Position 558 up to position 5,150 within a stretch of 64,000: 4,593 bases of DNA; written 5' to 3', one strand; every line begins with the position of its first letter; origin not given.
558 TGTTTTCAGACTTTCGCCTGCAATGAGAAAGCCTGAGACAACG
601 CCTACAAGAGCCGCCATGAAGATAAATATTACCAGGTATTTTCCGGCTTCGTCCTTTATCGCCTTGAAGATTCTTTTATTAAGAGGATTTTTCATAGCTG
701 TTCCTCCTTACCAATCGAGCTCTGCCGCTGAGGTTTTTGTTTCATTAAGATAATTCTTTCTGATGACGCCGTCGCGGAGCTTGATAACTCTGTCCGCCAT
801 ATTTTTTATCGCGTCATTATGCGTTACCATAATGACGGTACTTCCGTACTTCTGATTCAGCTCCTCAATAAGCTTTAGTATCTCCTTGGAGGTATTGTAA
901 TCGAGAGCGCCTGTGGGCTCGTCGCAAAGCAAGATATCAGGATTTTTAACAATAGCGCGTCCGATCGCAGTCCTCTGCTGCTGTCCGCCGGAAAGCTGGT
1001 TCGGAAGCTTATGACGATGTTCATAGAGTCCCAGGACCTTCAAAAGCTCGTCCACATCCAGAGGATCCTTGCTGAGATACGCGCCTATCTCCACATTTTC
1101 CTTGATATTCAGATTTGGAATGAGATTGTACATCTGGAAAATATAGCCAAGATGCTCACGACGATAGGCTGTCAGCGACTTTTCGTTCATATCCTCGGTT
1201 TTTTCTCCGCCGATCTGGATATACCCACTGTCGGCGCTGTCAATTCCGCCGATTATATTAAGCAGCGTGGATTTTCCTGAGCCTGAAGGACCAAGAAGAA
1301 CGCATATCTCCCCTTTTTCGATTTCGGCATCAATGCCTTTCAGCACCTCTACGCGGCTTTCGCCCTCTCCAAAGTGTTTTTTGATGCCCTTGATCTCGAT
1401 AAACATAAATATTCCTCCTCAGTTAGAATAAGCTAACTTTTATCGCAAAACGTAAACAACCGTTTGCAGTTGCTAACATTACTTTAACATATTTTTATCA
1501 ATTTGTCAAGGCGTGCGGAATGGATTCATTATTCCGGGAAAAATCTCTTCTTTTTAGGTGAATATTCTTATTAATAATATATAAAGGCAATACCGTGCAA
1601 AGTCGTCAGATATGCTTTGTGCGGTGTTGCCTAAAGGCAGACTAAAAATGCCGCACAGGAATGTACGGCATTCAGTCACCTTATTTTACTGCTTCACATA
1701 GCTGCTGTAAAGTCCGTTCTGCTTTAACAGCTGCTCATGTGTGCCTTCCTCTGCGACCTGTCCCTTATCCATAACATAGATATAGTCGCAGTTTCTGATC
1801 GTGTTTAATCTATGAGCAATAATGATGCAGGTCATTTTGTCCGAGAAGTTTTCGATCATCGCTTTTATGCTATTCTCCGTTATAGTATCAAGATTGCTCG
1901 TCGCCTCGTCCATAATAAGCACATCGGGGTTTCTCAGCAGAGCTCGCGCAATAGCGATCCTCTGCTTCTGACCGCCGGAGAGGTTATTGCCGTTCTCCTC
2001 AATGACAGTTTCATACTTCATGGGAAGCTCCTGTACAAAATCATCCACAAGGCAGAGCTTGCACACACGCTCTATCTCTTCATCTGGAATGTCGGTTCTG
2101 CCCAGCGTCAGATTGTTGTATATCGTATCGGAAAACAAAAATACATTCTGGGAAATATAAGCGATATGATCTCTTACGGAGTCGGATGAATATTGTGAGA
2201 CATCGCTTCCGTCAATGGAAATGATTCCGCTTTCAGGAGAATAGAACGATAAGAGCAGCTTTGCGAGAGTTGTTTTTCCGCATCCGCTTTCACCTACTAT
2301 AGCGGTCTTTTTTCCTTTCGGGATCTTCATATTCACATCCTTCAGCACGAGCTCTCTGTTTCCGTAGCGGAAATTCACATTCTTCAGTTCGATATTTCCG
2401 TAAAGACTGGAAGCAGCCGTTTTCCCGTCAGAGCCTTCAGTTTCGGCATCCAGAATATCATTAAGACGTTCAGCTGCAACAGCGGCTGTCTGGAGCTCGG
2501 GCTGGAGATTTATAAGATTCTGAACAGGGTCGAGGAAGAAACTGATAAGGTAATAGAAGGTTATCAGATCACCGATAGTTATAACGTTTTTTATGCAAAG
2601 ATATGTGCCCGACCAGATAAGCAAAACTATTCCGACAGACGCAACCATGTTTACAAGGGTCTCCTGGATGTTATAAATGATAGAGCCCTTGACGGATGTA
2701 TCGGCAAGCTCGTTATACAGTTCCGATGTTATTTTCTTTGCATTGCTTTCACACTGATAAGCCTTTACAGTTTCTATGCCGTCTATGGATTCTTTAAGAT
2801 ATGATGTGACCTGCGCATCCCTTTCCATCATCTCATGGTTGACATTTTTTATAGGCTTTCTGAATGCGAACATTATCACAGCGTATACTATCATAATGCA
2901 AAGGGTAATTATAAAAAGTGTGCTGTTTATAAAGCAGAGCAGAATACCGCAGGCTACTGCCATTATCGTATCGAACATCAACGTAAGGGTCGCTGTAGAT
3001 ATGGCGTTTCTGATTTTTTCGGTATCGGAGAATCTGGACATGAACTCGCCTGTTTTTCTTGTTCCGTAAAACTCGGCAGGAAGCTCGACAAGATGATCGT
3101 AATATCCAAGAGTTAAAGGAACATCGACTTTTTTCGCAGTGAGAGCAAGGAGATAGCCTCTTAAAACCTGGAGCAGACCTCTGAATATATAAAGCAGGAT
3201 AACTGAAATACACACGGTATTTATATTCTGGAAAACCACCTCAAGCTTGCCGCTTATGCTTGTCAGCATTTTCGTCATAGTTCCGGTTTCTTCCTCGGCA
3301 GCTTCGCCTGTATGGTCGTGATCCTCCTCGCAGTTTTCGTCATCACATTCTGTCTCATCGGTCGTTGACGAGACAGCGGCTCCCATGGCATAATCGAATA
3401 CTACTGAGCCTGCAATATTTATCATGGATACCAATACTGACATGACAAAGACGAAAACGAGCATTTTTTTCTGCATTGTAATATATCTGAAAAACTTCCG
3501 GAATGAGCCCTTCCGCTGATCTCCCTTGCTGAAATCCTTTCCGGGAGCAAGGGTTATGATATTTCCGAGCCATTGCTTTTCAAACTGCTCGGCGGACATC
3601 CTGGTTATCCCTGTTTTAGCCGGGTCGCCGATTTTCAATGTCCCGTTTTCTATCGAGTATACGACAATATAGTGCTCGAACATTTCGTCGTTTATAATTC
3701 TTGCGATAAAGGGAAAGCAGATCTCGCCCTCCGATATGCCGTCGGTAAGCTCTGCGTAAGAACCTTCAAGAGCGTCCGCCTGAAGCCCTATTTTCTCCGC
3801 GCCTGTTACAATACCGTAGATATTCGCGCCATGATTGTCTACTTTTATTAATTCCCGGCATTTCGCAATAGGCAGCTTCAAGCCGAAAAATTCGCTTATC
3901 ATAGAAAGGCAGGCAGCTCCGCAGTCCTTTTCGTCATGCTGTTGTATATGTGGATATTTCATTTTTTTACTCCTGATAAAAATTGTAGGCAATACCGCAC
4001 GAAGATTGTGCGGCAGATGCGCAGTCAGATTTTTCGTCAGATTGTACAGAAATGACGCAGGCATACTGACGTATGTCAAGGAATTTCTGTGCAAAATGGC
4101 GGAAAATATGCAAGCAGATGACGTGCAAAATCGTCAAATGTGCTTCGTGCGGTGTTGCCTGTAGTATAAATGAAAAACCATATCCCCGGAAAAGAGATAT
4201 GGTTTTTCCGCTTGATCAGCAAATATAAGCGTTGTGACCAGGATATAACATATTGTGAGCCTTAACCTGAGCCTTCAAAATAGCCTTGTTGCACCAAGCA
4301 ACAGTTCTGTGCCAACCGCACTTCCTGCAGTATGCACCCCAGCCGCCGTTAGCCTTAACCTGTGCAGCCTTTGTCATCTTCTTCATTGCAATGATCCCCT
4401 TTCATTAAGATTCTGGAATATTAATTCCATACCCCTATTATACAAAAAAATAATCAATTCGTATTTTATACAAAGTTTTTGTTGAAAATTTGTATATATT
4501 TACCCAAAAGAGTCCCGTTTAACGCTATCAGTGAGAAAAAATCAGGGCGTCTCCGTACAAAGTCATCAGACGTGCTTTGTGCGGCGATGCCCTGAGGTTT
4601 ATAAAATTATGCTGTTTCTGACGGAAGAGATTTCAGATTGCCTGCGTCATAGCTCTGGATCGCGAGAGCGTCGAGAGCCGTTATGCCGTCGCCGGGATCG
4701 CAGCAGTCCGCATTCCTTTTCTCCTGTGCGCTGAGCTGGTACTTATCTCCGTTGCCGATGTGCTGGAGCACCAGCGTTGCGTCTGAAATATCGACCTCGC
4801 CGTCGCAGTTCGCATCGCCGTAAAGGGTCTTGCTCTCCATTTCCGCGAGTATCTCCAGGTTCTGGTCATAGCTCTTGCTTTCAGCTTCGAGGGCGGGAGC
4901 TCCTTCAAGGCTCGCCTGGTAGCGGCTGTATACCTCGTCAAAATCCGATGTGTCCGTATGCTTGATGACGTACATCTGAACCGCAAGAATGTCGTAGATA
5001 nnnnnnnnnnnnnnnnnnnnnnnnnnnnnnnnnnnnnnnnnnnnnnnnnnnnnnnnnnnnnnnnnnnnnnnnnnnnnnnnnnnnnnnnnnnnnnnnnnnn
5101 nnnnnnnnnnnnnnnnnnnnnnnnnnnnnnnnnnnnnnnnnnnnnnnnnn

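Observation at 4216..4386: Unannotated double-glycine peptide with a zinc-finger-like Cys/His core next to a PCAT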

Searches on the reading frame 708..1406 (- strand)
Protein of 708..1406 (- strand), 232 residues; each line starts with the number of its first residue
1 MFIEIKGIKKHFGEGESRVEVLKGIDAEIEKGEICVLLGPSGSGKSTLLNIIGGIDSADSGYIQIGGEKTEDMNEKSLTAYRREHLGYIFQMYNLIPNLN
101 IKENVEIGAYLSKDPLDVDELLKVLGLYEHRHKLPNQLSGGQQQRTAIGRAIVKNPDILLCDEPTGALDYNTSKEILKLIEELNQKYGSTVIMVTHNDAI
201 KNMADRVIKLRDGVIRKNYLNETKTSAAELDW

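Call 6: search_protein_families(library=ncbifam, proteins=[window:708-1406:-], max_evalue=1)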
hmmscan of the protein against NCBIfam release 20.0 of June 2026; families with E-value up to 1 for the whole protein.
window:708-1406:- (232 aa): 208 families (the best 25 are shown)
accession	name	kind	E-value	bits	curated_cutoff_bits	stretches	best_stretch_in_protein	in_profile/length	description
TIGR02982.1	heterocyst_DevA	subfamily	4.6e-63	212.7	295.8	1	3-215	2-219/220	ABC exporter ATP-binding subunit, DevA family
NF007826.0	PRK10535.1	equivalog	1.6e-61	208.5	966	1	3-227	5-233/648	macrolide ABC transporter ATP-binding protein/permease MacB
TIGR03608.1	L_ocin_972_ABC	subfamily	1.3e-58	197.9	254.85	1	6-210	2-206/206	putative bacteriocin export ABC transporter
NF038007.1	ABC_ATP_DarD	equivalog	2e-58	197.4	375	1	3-214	2-217/218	darobactin export ABC transporter ATP-binding protein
TIGR02211.1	LolD_lipo_ex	equivalog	5.8e-58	196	307.75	1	3-216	2-220/221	lipoprotein-releasing ABC transporter ATP-binding protein LolD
NF007879.0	PRK10584.1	equivalog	1.5e-57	195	336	1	3-217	7-226/228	putative ABC transporter ATP-binding protein YbbA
TIGR02673.1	FtsE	equivalog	3.4e-54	183.7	264.85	1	3-213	2-213/214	cell division ATP-binding protein FtsE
TIGR03265.1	PhnT2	equivalog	3.4e-53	181.1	457.7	1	2-216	4-214/353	putative 2-aminoethylphosphonate ABC transporter ATP-binding protein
TIGR02315.1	ABC_phnC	equivalog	5.4e-50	170.1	266.1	1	3-215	2-224/243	phosphonate ABC transporter ATP-binding protein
NF006987.0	PRK09452.1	equivalog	4e-48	164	482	1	2-217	17-228/378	spermidine/putrescine ABC transporter ATP-binding protein PotA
TIGR00968.1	3a0106s01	subfamily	1.8e-47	161.9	342.75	1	3-216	1-210/237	sulfate ABC transporter ATP-binding protein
NF043075.1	MMSYN1_0197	equivalog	9.6e-47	159.6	550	1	2-217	2-213/341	spermidine/putrescine ABC transporter ATP-binding protein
NF008639.0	PRK11629.1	equivalog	1.6e-46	158.6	360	1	5-217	9-226/234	lipoprotein-releasing ABC transporter ATP-binding protein LolD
NF040933.2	ABC_arch_GlcV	equivalog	4.8e-46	157.3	450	1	3-216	3-221/357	glucose ABC transporter ATP-binding protein GlcV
NF007027.0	PRK09493.1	equivalog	1.3e-44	152.4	379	1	3-217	2-216/240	glutamine ABC transporter ATP-binding protein GlnQ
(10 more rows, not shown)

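Call 7: search_protein_families(library=pfam, proteins=[window:708-1406:-], max_evalue=1)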
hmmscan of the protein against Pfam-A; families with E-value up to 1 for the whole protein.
window:708-1406:- (232 aa): 26 families (the best 25 are shown)
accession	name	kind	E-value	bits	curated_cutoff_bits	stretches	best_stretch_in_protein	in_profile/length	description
PF00005.33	ABC_tran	-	7.6e-34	117.7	25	1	22-165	1-136/137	ABC transporter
PF13304.12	AAA_21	-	8.3e-09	36.4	27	2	137-199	237-301/304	AAA domain, putative AbiEii toxin, Type IV TA system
PF02463.25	SMC_N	-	1.7e-06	28.1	40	1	117-211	135-212/220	RecF/RecN/SMC N terminal domain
PF03193.22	RsgA_GTPase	-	6.8e-05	23.2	30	1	22-54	97-128/174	RsgA GTPase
PF25199.1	nSTAND_NTPase5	-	0.00026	21.3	34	1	27-49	36-58/145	Novel STAND NTPase 5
PF13555.12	AAA_29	-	0.00027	21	27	1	27-49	17-39/61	P-loop containing region of AAA domain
PF09818.15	ABC_ATPase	-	0.0017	17.9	23.2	0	174-212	209-248/283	P-loop domain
PF13481.12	AAA_25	-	0.0023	18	27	1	29-49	30-50/195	AAA domain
PF20720.3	nSTAND3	-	0.0027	17.9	27.2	1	29-51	14-36/155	Novel STAND NTPase 3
PF01695.23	IstB_IS21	-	0.0027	17.7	24.1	0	18-61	79-120/238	IstB-like ATP binding protein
PF13476.12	AAA_23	-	0.0031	18.6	27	1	3-52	2-39/201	AAA domain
PF03266.21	NTPase_1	-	0.0069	16.7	23.9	0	37-76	4-41/168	NTPase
PF20703.3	nSTAND1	-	0.012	15.7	27.1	1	20-50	21-51/379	Novel STAND NTPase 1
PF13191.12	AAA_16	-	0.02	15.9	32.6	1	31-50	23-42/167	AAA ATPase domain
PF13175.12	AAA_15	-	0.028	14.5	32.1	0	33-75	24-70/374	AAA ATPase domain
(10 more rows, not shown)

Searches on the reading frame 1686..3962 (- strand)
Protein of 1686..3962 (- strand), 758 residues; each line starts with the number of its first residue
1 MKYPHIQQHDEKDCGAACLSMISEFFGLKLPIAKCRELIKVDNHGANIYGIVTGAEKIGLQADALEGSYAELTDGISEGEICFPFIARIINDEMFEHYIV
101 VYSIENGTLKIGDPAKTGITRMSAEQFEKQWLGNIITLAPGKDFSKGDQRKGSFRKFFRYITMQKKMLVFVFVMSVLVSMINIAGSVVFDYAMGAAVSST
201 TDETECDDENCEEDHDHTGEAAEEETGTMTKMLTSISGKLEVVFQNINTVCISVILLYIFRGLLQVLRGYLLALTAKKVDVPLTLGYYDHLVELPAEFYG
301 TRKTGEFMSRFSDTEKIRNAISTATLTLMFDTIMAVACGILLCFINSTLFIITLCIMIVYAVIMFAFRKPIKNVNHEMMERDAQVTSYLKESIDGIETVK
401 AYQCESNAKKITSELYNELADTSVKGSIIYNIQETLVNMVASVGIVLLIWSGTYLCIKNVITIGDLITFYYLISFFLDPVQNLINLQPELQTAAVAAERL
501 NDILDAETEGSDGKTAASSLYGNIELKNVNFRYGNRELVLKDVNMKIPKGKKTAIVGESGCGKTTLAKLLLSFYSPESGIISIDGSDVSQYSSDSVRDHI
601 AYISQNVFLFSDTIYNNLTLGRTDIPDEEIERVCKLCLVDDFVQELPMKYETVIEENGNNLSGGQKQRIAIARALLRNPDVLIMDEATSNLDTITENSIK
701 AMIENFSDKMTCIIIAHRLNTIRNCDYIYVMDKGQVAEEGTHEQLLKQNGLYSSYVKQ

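Call 6: search_protein_families(library=ncbifam, proteins=[window:1686-3962:-], max_evalue=1)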
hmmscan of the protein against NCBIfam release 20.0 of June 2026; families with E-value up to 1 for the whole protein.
window:1686-3962:- (758 aa): 195 families (the best 25 are shown)
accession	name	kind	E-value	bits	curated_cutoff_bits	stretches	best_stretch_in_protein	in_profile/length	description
TIGR01193.1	bacteriocin_ABC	subfamily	1.3e-183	612.3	523.85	2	245-756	193-706/708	peptide cleavage/export ABC transporter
TIGR03796.1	NHLM_micro_ABC1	equivalog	2e-141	472.6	853.3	2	250-756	196-709/710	NHLP family bacteriocin export ABC transporter peptidase/permease/ATPase subunit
TIGR01846.1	type_I_sec_HlyB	subfamily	2.6e-136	455.7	725.55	2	245-755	176-688/694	type I secretion system permease/ATPase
TIGR02203.1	MsbA_lipidA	equivalog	4.9e-126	421.5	602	1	176-754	16-564/572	lipid A export permease/ATP-binding protein MsbA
TIGR03375.1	type_I_sec_LssB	subfamily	1.5e-117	393.7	693.1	1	251-749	192-692/696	type I secretion system permease/ATPase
TIGR02204.1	MsbA_rel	hypoth_equivalog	1.8e-113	380.2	780.4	1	245-756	55-572/576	ABC transporter, permease/ATP-binding protein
NF008381.0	PRK11176.1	equivalog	1.7e-108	363.5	867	1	247-754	64-574/582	lipid A ABC transporter ATP-binding protein/permease MsbA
TIGR00958.1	3a01208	subfamily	1.9e-107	360.3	874.6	1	244-755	197-710/711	antigen peptide transporter 2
TIGR03797.1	NHLM_micro_ABC2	equivalog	4.9e-107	359.1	709.4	1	246-756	174-682/686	NHLP bacteriocin export ABC transporter permease/ATPase subunit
NF045513.1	HepA_fam_ABC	equivalog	4.9e-107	358.8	725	1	241-755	88-605/610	heterocyst formation ABC transporter subunit HepA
NF052233.1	CphA_assoc_ABC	equivalog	5.6e-105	352.3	880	1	258-754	240-738/766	cyanophycin metabolism-associated ABC transporter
NF045998.1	cleave_ABC_plasm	equivalog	2.9e-95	319.9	500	2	246-724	191-667/673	Mbov_0121 family peptidase domain-containing ABC transporter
NF010178.0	PRK13657.1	equivalog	4.5e-92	309.4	733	1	158-757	11-568/588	glucan ABC transporter ATP-binding protein/ permease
NF008056.1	PRK10790.1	equivalog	7.3e-79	265.8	746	1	239-753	56-569/584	SmdB family multidrug efflux ABC transporter permease/ATP-binding protein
NF008055.0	PRK10789.1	equivalog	2.2e-77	260.9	845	1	241-754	54-566/590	SmdA family multidrug ABC transporter permease/ATP-binding protein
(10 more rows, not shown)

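Call 7: search_protein_families(library=pfam, proteins=[window:1686-3962:-], max_evalue=1)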
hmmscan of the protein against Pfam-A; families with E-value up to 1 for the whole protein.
window:1686-3962:- (758 aa): 30 families (the best 25 are shown)
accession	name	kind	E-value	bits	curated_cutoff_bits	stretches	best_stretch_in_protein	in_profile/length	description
PF00664.28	ABC_membrane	-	6.8e-47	160.9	28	1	169-480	2-274/274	ABC transporter transmembrane region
PF00005.33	ABC_tran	-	5.3e-37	127.9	25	1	540-689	1-137/137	ABC transporter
PF03412.21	Peptidase_C39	-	1.4e-31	109.6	22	1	2-142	1-132/133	Peptidase C39 family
PF02463.25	SMC_N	-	7e-08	32.6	40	1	552-732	26-212/220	RecF/RecN/SMC N terminal domain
PF13401.12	AAA_22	-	4.1e-05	24.3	27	1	553-605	8-59/130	AAA domain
PF00004.35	AAA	-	4.2e-05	24.5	21.2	1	555-603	3-50/131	ATPase family associated with various cellular activities (AAA)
PF09818.15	ABC_ATPase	-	0.00024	20.7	23.2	1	639-714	137-212/283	P-loop domain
PF13529.12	Peptidase_C39_2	-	0.0012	19.8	24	1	3-115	3-143/143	Peptidase_C39 like family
PF13479.12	AAA_24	-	0.0014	18.9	27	1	550-659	2-90/195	AAA domain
PF20720.3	nSTAND3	-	0.0019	18.3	27.2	1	552-613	19-74/155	Novel STAND NTPase 3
PF22273.1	DUF6956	-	0.0061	17.1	27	1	360-416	5-60/80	Domain of unknown function (DUF6956)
PF09778.15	Guanylate_cyc_2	-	0.0094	15.8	28.1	1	4-38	2-37/212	Guanylylate cyclase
PF01935.23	DUF87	-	0.012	16.2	23.2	1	551-656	24-122/220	Helicase HerA, central domain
PF06745.19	ATPase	-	0.031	14.1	26.6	1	547-568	16-37/231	KaiC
PF13173.12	AAA_14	-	0.036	14.5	27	1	553-594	5-46/129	AAA domain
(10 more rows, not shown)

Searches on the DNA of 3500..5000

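Call 81: search_rna_families(source=window, start=3500, end=5000, threshold=evalue, max_evalue=1)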
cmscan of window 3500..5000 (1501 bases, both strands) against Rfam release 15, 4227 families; matches with E-value up to 1: 0.
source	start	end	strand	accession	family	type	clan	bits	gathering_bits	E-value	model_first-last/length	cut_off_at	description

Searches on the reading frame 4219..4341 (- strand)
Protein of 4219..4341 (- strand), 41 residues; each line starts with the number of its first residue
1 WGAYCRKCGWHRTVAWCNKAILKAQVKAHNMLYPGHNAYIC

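Call 74: predict_structure(alignment_id=A5)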
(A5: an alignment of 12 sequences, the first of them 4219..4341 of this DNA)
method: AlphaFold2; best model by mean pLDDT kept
length: 41 residues; sequences in the alignment: 12
mean_pLDDT: 93.2   pTM: 0.64
mean pLDDT of the five models: 93.2, 91.8, 91.2, 90.7, 90.5
residues with pLDDT >= 90: 37; 70-90: 4; 50-70: 0; < 50: 0
segments of 3 or more residues with pLDDT < 50: none
pLDDT, mean of each block of 10 residues (from residue 1): 93 92 95 93 87
secondary structure, 60 per line:
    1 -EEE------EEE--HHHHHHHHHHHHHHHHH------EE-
elements in order: E2-4 E11-13 H16-32

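Call 76: fold_search(model_id=the predicted structure, library=pdb)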
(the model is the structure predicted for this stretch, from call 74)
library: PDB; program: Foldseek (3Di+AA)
matches with E <= 10: 4; with E <= 0.001: 0
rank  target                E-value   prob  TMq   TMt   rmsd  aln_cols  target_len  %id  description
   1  6o5k_B                3.5e+00  0.08  0.34  0.33   4.7        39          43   20  Murine TRIM28 Bbox1 domain (released 2019-06-19)
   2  6xtx_7                4.3e+00  0.06  0.36  0.04   7.7        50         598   12  CryoEM structure of human CMG bound to ATPgammaS and DNA (released 2020-05-27)
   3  2m0f_MODEL_1_A        7.0e+00  0.03  0.27  0.35   4.3        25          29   28  Solution Structure of Miz-1 zinc finger 7 (released 2012-11-14)
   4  5vmd_B                8.0e+00  0.03  0.30  0.20   4.7        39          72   15  Crystal structure of UBR-box from UBR6 in a domain-swapping conformation (released 2017-07-12)
